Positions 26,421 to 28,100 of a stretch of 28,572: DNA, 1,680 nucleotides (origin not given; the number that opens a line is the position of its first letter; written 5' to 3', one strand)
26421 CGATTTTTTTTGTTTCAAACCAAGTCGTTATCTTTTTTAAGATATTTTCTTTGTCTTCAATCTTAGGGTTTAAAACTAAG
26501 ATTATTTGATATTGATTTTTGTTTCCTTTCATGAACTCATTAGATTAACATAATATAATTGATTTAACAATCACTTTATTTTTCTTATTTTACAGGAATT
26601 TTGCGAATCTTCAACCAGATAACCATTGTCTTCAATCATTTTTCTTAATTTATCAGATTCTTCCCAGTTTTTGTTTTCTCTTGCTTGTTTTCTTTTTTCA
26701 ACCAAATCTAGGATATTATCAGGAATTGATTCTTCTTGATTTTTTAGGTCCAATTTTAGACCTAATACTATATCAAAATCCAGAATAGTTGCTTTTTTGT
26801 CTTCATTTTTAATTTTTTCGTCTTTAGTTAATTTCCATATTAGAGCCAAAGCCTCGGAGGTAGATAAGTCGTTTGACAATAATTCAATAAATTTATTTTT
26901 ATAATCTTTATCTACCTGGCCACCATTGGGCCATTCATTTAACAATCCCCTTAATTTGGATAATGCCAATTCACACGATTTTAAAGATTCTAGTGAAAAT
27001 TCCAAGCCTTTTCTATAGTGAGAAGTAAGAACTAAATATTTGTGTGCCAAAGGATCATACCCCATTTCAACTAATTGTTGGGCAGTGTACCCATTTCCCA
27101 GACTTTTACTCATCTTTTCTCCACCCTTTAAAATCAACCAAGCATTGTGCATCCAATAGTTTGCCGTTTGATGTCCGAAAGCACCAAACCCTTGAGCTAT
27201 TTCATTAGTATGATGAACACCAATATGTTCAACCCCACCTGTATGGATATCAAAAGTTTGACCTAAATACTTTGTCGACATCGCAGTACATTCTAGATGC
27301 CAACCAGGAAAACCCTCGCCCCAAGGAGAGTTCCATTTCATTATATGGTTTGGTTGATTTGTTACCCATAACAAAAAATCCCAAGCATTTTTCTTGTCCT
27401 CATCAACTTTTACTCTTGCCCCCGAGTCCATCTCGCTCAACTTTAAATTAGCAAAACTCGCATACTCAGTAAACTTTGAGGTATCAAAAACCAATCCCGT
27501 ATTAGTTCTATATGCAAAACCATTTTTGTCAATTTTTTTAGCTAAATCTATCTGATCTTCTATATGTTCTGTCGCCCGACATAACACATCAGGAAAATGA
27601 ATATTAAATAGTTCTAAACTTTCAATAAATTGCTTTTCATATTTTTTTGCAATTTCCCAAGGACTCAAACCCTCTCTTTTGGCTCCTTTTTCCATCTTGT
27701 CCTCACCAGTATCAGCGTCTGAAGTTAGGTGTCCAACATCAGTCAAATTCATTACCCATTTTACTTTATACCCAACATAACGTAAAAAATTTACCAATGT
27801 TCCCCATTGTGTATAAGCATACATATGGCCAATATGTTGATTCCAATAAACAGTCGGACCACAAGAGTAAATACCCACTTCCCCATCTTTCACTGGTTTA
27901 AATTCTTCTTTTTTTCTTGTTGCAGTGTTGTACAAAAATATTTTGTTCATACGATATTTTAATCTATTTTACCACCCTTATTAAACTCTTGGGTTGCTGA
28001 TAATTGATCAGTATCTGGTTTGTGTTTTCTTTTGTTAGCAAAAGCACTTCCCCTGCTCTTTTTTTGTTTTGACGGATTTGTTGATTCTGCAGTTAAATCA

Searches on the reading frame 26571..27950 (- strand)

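Call 63: search_protein_families(library=pfam, proteins=[window:26571-27950:-])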
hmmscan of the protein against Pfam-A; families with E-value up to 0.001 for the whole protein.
window:26571-27950:- (459 aa): 3 families
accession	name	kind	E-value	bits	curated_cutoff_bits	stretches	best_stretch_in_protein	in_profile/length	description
PF01406.26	tRNA-synt_1e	-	5.1e-84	282.6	27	1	17-325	2-298/301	tRNA synthetases class I (C) catalytic domain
PF09334.17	tRNA-synt_1g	-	8e-10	38.5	20.1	1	37-159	13-126/391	tRNA synthetases class I (M)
PF23493.1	CysS_C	-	0.00018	22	23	1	409-451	4-46/51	Cysteinyl-tRNA ligase anticodon binding domain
